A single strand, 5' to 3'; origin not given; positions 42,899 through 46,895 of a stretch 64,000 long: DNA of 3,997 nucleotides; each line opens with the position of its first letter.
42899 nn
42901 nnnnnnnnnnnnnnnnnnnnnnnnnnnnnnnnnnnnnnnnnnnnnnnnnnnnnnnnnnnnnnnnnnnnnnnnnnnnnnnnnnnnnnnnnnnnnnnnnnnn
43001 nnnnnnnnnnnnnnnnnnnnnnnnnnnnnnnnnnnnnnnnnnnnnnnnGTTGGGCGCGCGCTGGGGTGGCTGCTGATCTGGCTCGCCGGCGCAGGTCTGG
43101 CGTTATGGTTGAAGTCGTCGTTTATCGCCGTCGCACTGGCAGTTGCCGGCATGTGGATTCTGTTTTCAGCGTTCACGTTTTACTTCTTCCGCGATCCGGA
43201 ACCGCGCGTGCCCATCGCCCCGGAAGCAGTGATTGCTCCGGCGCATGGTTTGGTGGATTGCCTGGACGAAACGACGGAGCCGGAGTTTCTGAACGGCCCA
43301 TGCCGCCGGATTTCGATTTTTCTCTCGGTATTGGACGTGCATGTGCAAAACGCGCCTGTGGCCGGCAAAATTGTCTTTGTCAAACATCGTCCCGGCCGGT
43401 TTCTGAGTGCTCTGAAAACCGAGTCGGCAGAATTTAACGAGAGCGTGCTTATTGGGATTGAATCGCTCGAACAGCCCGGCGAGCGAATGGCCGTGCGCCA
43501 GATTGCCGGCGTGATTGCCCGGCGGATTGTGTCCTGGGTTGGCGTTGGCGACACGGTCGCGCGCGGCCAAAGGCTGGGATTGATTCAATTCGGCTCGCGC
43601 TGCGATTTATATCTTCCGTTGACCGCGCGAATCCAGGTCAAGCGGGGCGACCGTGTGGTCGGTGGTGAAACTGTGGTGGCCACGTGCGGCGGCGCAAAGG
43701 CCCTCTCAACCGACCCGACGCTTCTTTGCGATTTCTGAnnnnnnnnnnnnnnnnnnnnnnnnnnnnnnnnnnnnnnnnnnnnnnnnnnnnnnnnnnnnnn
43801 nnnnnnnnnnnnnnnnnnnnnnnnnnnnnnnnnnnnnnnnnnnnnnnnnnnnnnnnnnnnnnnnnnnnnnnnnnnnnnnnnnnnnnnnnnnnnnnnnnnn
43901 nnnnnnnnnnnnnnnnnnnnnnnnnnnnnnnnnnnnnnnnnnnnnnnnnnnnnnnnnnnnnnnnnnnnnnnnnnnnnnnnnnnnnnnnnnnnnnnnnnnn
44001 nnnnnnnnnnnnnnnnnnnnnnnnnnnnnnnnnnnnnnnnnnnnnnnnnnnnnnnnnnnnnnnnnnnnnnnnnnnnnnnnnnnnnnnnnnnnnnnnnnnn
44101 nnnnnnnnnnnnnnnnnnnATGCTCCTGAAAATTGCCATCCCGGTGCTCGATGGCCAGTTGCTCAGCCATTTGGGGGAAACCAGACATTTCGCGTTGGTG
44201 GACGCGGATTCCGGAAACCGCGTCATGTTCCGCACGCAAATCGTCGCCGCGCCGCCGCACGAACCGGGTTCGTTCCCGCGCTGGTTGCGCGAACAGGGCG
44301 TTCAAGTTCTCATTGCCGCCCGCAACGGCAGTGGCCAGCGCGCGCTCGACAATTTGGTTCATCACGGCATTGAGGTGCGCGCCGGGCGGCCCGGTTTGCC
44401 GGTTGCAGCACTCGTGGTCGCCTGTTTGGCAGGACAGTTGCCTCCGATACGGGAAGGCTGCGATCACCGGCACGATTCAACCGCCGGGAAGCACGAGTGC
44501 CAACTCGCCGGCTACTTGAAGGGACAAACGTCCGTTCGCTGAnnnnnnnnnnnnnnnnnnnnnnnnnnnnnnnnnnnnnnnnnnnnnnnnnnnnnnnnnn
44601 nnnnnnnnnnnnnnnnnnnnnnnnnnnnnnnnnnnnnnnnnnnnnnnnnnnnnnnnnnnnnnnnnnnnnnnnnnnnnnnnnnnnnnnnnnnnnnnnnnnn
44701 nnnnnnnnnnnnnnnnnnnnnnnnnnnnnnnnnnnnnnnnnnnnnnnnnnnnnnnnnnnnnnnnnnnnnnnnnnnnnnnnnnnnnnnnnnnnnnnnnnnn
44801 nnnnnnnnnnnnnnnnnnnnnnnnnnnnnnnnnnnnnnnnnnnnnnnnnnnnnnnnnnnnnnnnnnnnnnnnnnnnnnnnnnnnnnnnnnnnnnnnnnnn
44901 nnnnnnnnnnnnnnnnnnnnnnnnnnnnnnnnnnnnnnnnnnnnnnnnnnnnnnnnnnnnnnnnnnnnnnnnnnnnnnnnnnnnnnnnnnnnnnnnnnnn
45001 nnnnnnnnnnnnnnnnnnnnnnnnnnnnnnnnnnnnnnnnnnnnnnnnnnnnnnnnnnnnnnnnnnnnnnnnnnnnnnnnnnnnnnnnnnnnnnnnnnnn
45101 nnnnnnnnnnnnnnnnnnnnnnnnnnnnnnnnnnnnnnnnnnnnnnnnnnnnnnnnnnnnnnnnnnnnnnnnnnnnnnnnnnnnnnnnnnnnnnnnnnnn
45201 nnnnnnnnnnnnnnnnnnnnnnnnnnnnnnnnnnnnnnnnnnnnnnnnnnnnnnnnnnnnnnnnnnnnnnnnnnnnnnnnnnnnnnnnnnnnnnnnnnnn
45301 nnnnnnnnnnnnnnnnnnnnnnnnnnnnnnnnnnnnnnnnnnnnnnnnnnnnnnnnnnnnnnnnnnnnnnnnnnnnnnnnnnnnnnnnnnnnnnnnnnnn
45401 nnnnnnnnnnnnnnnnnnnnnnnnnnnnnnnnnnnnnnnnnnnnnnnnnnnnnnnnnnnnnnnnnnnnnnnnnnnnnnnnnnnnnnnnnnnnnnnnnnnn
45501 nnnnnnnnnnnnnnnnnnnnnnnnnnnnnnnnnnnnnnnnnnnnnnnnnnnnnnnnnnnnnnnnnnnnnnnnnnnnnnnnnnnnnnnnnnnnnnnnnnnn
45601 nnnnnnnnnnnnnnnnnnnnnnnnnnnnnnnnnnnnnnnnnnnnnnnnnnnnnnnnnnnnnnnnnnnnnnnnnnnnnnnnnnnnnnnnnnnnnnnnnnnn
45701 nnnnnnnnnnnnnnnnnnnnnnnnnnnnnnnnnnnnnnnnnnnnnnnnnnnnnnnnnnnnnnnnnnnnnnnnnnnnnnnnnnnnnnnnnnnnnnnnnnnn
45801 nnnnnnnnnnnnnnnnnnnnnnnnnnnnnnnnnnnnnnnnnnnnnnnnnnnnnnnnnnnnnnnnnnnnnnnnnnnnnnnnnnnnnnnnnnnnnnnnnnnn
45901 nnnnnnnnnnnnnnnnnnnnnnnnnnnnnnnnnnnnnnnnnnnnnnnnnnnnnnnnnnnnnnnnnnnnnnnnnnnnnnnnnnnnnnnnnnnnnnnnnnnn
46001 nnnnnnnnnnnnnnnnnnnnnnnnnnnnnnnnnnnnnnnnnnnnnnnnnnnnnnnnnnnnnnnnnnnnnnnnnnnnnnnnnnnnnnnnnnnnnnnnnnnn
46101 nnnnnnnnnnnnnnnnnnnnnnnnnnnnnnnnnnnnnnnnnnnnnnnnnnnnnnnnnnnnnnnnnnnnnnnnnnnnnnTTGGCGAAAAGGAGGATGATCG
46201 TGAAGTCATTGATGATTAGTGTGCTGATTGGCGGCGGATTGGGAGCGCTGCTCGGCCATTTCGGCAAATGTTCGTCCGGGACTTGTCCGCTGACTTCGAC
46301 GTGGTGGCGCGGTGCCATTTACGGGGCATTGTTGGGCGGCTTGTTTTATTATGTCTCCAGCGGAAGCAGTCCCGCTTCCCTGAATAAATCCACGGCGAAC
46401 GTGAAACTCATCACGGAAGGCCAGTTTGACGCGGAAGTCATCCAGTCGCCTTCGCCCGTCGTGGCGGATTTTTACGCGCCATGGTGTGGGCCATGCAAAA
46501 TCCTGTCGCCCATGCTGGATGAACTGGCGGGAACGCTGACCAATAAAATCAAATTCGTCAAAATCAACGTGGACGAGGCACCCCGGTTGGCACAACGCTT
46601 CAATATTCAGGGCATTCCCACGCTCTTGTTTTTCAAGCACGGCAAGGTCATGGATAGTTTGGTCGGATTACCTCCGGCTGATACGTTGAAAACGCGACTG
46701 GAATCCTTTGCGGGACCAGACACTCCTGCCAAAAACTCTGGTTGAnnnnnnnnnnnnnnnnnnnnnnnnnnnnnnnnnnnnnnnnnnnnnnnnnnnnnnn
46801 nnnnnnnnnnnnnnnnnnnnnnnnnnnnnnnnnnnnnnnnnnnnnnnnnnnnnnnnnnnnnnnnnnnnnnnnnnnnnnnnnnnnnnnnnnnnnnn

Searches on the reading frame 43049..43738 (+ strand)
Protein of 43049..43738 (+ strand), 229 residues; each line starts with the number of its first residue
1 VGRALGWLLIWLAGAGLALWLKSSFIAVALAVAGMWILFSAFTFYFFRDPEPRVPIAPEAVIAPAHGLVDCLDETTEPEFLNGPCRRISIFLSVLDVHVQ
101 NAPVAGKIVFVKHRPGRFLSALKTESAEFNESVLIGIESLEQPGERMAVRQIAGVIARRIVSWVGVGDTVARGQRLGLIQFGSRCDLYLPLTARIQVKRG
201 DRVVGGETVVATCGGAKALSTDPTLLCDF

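Call 42: search_protein_families(library=pfam, proteins=[window:43049-43738:+], max_evalue=0.001)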
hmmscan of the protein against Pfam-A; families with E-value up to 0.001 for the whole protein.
window:43049-43738:+ (229 aa): 1 family
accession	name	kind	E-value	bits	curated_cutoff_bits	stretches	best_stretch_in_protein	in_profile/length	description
PF02666.20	PS_Dcarbxylase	-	7.9e-38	130.6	22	1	39-210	1-197/198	Phosphatidylserine decarboxylase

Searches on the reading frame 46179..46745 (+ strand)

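Call 42: search_protein_families(library=pfam, proteins=[window:46179-46745:+], max_evalue=0.001)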
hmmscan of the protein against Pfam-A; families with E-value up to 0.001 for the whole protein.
window:46179-46745:+ (188 aa): 5 families
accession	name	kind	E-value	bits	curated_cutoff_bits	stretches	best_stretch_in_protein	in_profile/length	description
PF00085.26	Thioredoxin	-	6.9e-30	103.5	23.5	1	75-174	2-101/103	Thioredoxin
PF19628.4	DUF6132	-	9.3e-23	80.1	23.2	1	10-59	7-56/60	Family of unknown function (DUF6132)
PF13098.12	Thioredoxin_2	-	2e-08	34.9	27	1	92-172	6-102/104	Thioredoxin-like domain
PF13905.12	Thioredoxin_8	-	9.8e-05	23.1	27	0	94-133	4-45/94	Thioredoxin-like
PF07449.17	HyaE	-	0.00024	21.6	22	1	112-165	49-103/108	Hydrogenase-1 expression protein HyaE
